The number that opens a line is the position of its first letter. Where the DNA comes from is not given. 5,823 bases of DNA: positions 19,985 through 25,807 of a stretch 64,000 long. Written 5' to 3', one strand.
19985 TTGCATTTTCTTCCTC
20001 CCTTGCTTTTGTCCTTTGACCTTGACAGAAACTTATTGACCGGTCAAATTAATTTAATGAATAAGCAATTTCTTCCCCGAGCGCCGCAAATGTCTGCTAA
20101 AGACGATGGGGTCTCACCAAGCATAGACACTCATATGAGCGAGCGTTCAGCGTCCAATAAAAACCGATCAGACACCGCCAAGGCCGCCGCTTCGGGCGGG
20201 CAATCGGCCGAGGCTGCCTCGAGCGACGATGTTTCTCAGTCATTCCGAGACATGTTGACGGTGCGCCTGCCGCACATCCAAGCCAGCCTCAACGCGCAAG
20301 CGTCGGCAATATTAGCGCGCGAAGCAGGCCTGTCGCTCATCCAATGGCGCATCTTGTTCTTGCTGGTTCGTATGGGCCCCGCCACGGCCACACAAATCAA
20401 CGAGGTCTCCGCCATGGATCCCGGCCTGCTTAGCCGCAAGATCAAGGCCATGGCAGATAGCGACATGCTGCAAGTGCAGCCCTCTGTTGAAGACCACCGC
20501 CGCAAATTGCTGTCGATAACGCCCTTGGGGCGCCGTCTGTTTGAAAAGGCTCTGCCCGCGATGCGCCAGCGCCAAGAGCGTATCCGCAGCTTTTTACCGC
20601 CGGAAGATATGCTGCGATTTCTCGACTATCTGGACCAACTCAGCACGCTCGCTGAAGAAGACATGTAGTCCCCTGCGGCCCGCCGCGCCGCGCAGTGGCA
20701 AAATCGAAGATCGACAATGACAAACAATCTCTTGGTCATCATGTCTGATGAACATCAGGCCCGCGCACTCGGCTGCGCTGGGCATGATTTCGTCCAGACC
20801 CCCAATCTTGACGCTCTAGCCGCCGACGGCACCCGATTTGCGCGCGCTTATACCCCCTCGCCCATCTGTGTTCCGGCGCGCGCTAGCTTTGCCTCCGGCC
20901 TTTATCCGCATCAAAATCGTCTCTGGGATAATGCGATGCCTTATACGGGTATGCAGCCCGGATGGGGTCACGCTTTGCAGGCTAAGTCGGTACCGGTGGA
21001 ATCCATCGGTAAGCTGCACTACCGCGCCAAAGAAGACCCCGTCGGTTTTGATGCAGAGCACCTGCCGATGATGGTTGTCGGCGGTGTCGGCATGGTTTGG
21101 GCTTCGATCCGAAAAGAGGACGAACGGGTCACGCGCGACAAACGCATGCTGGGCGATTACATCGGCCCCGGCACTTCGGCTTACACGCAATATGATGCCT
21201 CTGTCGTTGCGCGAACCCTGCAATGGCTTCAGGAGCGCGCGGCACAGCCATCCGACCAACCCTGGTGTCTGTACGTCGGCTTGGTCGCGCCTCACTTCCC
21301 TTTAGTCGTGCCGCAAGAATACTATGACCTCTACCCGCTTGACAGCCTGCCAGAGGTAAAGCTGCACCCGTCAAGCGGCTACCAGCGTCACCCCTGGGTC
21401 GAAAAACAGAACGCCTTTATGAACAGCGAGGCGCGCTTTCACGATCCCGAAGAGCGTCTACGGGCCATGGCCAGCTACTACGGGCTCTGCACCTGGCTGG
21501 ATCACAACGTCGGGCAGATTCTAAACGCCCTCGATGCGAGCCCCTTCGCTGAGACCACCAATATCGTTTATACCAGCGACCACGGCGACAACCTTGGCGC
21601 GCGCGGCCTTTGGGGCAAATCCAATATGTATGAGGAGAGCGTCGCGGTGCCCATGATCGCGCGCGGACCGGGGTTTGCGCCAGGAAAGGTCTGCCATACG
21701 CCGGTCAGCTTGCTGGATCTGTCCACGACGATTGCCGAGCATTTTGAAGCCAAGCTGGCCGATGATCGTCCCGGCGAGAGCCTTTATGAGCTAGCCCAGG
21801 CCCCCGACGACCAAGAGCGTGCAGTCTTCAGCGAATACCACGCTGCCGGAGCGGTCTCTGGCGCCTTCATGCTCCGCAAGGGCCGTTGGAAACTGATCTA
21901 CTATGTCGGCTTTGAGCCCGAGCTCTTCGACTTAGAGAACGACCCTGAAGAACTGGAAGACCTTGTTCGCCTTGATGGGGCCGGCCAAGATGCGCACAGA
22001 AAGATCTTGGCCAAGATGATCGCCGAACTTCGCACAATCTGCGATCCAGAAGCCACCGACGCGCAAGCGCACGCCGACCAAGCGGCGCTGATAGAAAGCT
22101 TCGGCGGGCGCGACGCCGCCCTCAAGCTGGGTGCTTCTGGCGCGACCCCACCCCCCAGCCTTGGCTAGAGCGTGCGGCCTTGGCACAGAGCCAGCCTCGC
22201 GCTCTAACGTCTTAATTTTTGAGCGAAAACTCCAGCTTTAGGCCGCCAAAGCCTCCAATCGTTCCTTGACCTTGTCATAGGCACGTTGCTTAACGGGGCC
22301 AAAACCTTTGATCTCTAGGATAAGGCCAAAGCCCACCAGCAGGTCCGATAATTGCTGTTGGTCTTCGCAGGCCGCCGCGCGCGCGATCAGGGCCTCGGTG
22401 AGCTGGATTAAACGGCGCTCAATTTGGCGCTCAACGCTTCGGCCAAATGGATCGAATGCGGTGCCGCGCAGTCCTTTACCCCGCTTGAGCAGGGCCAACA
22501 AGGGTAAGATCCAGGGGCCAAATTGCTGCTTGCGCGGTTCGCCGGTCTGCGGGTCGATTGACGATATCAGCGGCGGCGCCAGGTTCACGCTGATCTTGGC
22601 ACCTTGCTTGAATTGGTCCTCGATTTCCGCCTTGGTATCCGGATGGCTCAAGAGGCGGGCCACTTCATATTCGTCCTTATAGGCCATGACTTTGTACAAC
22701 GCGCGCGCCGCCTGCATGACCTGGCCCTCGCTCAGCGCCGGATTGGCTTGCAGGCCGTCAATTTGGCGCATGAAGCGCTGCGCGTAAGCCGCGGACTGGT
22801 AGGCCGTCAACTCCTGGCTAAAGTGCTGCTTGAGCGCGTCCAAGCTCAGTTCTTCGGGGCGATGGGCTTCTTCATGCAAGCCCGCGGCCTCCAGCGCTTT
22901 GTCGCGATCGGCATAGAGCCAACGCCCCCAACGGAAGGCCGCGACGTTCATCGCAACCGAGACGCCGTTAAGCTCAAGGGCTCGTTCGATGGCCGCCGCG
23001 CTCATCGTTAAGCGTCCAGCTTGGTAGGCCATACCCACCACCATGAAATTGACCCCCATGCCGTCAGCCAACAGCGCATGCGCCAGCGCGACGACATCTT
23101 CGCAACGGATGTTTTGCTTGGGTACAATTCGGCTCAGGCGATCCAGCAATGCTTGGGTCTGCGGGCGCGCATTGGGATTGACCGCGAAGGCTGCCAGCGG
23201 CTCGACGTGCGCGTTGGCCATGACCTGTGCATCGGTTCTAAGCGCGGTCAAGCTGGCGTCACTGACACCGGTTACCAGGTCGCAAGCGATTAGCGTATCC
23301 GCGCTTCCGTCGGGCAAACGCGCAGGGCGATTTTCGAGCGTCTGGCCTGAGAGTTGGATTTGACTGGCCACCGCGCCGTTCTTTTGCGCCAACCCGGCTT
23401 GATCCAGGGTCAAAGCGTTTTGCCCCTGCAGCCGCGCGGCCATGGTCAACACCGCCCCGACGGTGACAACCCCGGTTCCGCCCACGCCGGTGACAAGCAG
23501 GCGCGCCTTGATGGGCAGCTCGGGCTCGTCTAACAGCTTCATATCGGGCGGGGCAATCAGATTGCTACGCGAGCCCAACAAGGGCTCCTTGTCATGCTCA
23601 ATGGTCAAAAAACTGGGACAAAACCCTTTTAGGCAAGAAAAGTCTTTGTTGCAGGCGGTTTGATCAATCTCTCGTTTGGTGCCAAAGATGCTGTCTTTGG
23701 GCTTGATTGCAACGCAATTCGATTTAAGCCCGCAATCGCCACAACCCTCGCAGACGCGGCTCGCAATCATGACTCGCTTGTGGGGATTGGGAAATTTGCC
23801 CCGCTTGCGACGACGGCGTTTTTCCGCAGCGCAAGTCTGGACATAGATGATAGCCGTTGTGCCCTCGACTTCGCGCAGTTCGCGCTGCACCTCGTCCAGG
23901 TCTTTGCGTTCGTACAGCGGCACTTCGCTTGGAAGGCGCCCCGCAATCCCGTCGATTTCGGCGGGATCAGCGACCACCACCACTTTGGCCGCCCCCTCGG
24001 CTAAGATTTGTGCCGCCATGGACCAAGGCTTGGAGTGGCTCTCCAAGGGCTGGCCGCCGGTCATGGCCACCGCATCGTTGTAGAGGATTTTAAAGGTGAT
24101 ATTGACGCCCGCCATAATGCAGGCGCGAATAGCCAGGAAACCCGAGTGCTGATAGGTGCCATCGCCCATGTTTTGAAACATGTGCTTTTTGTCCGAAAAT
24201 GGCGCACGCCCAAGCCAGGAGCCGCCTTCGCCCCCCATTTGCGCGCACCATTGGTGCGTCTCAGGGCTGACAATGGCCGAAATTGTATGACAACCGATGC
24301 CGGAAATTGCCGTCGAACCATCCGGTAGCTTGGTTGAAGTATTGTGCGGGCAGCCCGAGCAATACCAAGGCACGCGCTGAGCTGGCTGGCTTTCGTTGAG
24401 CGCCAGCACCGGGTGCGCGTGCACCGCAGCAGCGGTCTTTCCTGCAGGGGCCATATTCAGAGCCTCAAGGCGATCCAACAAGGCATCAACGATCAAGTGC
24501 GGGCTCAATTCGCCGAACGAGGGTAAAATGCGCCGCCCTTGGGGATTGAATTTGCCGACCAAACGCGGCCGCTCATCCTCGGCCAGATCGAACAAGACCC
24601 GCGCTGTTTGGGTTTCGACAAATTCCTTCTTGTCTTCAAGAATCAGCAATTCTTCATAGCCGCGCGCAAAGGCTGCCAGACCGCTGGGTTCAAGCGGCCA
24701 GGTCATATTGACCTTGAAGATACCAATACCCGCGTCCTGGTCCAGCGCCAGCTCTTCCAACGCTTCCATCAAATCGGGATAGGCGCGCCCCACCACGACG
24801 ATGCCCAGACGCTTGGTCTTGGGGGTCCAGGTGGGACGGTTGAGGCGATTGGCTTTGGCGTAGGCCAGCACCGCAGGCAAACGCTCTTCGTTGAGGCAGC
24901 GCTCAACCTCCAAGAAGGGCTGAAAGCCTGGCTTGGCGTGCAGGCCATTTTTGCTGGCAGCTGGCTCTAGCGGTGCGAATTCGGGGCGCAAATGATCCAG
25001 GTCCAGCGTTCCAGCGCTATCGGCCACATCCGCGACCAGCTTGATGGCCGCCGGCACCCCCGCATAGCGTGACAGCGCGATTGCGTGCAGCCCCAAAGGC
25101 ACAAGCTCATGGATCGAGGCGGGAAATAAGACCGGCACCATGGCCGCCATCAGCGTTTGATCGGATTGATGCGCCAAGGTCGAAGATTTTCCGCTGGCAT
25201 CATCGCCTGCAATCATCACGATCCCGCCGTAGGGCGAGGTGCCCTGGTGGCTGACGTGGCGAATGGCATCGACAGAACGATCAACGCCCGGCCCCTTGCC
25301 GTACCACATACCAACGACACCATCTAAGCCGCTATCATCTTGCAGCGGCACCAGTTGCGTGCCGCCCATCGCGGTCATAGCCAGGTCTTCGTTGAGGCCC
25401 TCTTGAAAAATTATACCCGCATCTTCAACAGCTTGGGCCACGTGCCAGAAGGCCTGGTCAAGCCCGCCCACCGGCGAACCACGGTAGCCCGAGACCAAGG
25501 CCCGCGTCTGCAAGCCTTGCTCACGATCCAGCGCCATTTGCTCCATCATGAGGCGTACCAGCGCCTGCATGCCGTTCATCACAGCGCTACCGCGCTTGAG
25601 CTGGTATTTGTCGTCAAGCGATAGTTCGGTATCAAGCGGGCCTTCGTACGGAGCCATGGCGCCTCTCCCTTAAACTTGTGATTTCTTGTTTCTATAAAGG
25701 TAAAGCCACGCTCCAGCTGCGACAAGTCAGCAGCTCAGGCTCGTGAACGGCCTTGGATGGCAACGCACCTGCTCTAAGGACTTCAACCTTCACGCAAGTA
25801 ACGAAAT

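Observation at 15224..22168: Two arylsulfatases flank a TctCBA tripartite transporter and a MarR regulator: candidate uptake and desulfation locus for an unknown sulfated substrate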

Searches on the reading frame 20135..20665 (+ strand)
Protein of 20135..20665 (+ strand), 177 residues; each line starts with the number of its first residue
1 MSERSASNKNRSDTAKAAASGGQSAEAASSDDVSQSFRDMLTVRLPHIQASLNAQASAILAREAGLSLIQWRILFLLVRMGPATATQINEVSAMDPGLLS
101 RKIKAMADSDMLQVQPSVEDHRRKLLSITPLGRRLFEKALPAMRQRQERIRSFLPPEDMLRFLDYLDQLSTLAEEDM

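Call 38: search_solved_structures(query=window:20135-20665:+, max_evalue=0.01)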
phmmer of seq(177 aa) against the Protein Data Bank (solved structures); distinct sequences matched with E-value up to 0.01: 28.
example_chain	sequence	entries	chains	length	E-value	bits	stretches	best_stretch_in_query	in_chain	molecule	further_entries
2fa5_A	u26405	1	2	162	1.9e-12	50.5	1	37-169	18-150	transcriptional regulator marR/emrR family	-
4em0_B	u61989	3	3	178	3.4e-09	40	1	37-168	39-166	Uncharacterized HTH-type transcriptional regulator SAR2349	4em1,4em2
3nrv_A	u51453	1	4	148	8.9e-09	38.6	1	48-154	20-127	Putative transcriptional regulator (MarR/EmrR family)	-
2nnn_A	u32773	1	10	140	5.5e-08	36.1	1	51-149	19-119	Probable transcriptional regulator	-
7el2_A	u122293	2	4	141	7e-07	32.5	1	41-171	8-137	Homoprotocatechuate degradation operon regulator HpaR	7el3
2fbk_A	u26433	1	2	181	2e-06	31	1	26-158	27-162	transcriptional regulator, MarR family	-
5dd8_A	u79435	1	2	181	2.1e-06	31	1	26-158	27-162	Transcriptional regulator, MarR family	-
8ylm_A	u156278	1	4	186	2.1e-06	30.9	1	26-158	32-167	Transcriptional regulator, MarR family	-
7kym_A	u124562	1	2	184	2.2e-06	30.9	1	63-159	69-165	MarR family transcriptional regulator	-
7xl9_A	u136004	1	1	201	2.4e-06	30.7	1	22-158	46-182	Transcriptional regulator, MarR family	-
5aip_A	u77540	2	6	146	3e-06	30.4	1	41-172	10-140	TRANSCRIPTIONAL REGULATOR, MARR FAMILY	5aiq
3cdh_A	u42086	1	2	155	7.3e-06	29.2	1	54-167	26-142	Transcriptional regulator, MarR family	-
3cjn_A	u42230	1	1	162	1.3e-05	28.4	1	30-169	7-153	Transcriptional regulator, MarR family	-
7kua_A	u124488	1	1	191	0.00011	25.4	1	7-150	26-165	Transcriptional regulator, MarR family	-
7kki_A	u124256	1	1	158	0.00015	24.9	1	57-151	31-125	Transcriptional regulator, MarR family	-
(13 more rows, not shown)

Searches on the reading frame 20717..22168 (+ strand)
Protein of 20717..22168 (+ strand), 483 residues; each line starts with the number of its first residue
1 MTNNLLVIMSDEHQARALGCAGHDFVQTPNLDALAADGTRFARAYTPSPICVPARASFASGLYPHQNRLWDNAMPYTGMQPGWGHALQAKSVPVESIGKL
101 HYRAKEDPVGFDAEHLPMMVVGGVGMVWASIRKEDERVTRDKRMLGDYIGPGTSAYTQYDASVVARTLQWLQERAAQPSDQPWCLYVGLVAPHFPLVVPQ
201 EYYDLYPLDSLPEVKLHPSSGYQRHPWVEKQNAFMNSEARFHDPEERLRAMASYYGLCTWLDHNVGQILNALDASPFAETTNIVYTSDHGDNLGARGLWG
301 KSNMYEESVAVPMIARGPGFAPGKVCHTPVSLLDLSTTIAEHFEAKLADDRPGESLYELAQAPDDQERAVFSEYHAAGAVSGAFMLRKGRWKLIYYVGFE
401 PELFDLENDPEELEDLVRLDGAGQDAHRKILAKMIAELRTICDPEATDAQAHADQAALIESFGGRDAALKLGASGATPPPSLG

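Call 4: search_protein_families(library=pfam, proteins=[window:20717-22168:+])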
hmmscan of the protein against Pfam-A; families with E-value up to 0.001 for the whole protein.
window:20717-22168:+ (483 aa): 3 families
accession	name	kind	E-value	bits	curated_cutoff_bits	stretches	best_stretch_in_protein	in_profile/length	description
PF00884.28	Sulfatase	-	3.8e-39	135.2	25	1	4-343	2-299/301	Sulfatase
PF16347.10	SGSH_C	-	1.2e-14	55.2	29.3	1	294-436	1-146/154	N-sulphoglucosamine sulphohydrolase, C-terminal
PF01663.27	Phosphodiest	-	1.8e-08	34.8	23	0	27-76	19-69/342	Type I phosphodiesterase / nucleotide pyrophosphatase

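Call 5: search_protein_families(library=ncbifam, proteins=[window:20717-22168:+])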
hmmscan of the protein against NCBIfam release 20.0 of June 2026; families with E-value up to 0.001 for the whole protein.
window:20717-22168:+ (483 aa): 4 families
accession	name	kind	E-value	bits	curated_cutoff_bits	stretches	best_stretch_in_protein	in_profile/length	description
TIGR03417.1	chol_sulfatase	equivalog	3.8e-78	263.6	433.45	1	3-456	3-454/500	choline-sulfatase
NF010322.0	PRK13759.1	equivalog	1.5e-63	215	481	2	163-440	185-459/486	arylsulfatase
NF052527.1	Mn_arylsulf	exception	2.2e-41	142.3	850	2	162-436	182-450/479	manganese-dependent arylsulfatase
NF045661.1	HdlasePehA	equivalog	1.5e-39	136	900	2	165-435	188-482/506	phosphoric/sulfuric ester hydrolase PehA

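Call 7: search_solved_structures(query=window:20717-22168:+, max_evalue=1e-10, show_alignments=1)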
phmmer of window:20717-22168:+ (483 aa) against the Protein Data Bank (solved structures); distinct sequences matched with E-value up to 1e-10: 59.
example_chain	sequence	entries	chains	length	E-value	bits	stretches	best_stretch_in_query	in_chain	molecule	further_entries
6fny_A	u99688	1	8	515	1.7e-62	215.1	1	4-421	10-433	Choline-sulfatase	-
6g5z_A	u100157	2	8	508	1.4e-60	208.8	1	4-421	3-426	Choline-sulfatase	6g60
7pth_A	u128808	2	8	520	1.7e-60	208.5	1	4-421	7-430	Choline sulfatase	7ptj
4upl_A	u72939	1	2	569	1.4e-41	146.1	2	178-437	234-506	SULFATASE FAMILY PROTEIN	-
4upi_A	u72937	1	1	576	2.3e-41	145.4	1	164-434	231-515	SULFATASE FAMILY PROTEIN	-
7oz8_AAA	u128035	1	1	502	6.6e-36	127.4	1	4-437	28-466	Choline-sulfatase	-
9ihk_D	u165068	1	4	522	1.3e-34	123.1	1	4-418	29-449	Sulfatase_S1_30A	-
6pt4_B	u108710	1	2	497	2.7e-33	118.8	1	4-452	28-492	exo-2S-iota carrageenan S1 sulfatase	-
5g2v_A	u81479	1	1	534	2.6e-32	115.6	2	4-112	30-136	N-ACETYLGLUCOSAMINE-6-SULFATASE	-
6ptk_A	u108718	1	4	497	5.5e-32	114.5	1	4-452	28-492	exo-2S-iota carrageenan S1 sulfatase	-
6pt6_B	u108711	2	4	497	6.8e-32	114.2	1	4-452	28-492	exo-2S-iota carrageenan S1 sulfatase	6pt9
9koq_A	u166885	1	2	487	8.3e-32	113.9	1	180-417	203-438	Sulfatase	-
9s03_A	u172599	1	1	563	3.5e-31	111.8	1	249-436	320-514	Putative sulfatase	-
4upk_A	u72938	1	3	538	2.5e-29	105.7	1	152-376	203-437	PHOSPHONATE MONOESTER HYDROLASE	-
7p24_AAA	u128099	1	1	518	1.1e-28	103.6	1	249-417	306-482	Mucin-desulfating sulfatase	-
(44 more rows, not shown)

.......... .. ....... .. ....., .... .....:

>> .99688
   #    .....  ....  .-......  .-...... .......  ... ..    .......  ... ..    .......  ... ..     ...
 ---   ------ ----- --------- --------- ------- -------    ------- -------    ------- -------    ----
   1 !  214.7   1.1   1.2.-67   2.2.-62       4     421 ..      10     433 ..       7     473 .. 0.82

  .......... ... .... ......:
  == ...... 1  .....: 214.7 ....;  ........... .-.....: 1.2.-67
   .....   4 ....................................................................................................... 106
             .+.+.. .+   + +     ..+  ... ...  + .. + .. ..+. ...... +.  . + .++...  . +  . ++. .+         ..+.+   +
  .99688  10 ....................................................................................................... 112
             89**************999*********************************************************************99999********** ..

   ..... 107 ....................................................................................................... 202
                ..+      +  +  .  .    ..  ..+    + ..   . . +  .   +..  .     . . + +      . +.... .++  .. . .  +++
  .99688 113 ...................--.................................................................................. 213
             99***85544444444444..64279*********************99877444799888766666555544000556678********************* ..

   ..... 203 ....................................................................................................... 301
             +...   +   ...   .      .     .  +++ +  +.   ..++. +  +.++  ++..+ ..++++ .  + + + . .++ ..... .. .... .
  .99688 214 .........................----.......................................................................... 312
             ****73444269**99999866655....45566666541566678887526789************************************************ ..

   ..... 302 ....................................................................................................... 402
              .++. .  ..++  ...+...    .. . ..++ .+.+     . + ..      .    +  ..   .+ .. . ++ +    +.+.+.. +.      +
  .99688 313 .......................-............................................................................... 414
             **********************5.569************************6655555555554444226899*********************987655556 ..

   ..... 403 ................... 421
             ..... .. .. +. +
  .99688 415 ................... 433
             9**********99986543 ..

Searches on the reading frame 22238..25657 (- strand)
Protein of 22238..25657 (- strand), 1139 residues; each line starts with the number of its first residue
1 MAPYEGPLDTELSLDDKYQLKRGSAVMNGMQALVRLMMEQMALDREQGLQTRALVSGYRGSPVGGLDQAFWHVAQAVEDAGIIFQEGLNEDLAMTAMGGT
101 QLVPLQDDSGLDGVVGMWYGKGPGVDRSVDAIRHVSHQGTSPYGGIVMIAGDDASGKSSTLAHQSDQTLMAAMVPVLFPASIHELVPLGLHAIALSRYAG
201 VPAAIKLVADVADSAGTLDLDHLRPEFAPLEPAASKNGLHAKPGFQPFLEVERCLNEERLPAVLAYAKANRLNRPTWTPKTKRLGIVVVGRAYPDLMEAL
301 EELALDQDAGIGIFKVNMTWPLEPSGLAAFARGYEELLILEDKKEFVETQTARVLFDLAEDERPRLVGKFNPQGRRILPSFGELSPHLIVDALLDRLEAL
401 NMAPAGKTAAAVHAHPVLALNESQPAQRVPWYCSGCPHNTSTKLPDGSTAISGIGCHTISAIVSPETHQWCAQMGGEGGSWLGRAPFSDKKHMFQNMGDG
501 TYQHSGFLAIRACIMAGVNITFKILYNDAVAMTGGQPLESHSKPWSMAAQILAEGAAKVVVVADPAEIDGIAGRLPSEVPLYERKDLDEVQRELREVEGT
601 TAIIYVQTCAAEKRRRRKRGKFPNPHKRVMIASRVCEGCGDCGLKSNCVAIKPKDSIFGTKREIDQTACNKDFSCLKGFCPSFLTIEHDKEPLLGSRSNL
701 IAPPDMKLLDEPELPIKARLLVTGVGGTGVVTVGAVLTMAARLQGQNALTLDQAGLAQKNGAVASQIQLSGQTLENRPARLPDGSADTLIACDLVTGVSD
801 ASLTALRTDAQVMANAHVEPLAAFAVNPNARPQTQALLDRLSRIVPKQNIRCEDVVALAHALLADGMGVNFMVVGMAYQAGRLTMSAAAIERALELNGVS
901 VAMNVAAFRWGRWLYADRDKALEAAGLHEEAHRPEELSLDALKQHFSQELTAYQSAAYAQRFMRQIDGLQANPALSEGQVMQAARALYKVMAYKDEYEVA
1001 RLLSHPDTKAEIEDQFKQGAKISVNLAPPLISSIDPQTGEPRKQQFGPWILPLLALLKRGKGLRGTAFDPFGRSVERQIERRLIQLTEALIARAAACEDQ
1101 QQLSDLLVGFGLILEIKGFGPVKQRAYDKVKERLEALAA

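Call 4: search_protein_families(library=pfam, proteins=[window:22238-25657:-])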
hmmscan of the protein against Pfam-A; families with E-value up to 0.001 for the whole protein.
window:22238-25657:- (1139 aa): 3 families
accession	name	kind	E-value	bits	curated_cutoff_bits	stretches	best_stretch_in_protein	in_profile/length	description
PF20169.3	DUF6537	-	1.2e-49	169.4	27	1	944-1135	6-202/203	Family of unknown function (DUF6537)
PF01558.24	POR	-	5.8e-11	43.3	27.4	1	726-911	1-171/173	Pyruvate ferredoxin/flavodoxin oxidoreductase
PF02775.26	TPP_enzyme_C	-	2.4e-05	24.6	21.9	1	453-569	1-123/151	Thiamine pyrophosphate enzyme, C-terminal TPP binding domain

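Call 5: search_protein_families(library=ncbifam, proteins=[window:22238-25657:-])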
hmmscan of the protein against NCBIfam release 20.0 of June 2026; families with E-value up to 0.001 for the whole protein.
window:22238-25657:- (1139 aa): 17 families
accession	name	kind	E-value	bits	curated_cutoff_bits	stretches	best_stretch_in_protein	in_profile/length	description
NF009589.0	PRK13030.1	subfamily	0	1311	816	1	10-1138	14-1154/1170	indolepyruvate ferredoxin oxidoreductase family protein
NF009588.0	PRK13029.1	subfamily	0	1207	952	1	9-1137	13-1172/1196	indolepyruvate ferredoxin oxidoreductase family protein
TIGR03336.1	IOR_alpha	equivalog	3.7e-37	127.9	650.9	1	51-677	19-588/595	indolepyruvate ferredoxin oxidoreductase subunit alpha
NF005324.0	PRK06853.1-4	equivalog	3.7e-11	43.3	222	1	717-914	2-188/196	indolepyruvate oxidoreductase subunit beta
TIGR03334.1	IOR_beta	equivalog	4.4e-11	43.1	205.8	1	720-911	3-187/189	indolepyruvate ferredoxin oxidoreductase subunit beta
NF005322.0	PRK06853.1-2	equivalog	2.4e-10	40.5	237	1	719-913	7-191/197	indolepyruvate oxidoreductase subunit beta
NF005323.0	PRK06853.1-3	equivalog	3.2e-10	40.2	238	1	718-912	7-192/197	indolepyruvate oxidoreductase subunit beta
NF004917.0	PRK06274.1-3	equivalog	5e-09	36.4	284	1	717-881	2-157/203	indolepyruvate oxidoreductase subunit beta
NF005328.0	PRK06853.2-2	equivalog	3.6e-08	33.4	240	1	719-795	5-77/192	indolepyruvate oxidoreductase subunit beta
NF004918.0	PRK06274.1-4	equivalog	9.4e-08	32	278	1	720-885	5-160/202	indolepyruvate oxidoreductase subunit beta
NF004916.0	PRK06274.1-2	equivalog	9.1e-07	29.1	227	1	719-792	4-73/178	indolepyruvate oxidoreductase subunit beta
NF004915.0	PRK06274.1-1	equivalog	2.8e-06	26.9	274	1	719-908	4-185/194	indolepyruvate oxidoreductase subunit beta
NF005327.0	PRK06853.2-1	equivalog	7.1e-06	26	242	1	719-820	5-102/194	indolepyruvate oxidoreductase subunit beta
NF005325.0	PRK06853.1-5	equivalog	2e-05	24.4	230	1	719-912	5-188/192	indolepyruvate oxidoreductase subunit beta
NF005326.0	PRK06853.1-6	equivalog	4e-05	23.5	348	1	720-833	6-114/202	indolepyruvate oxidoreductase subunit beta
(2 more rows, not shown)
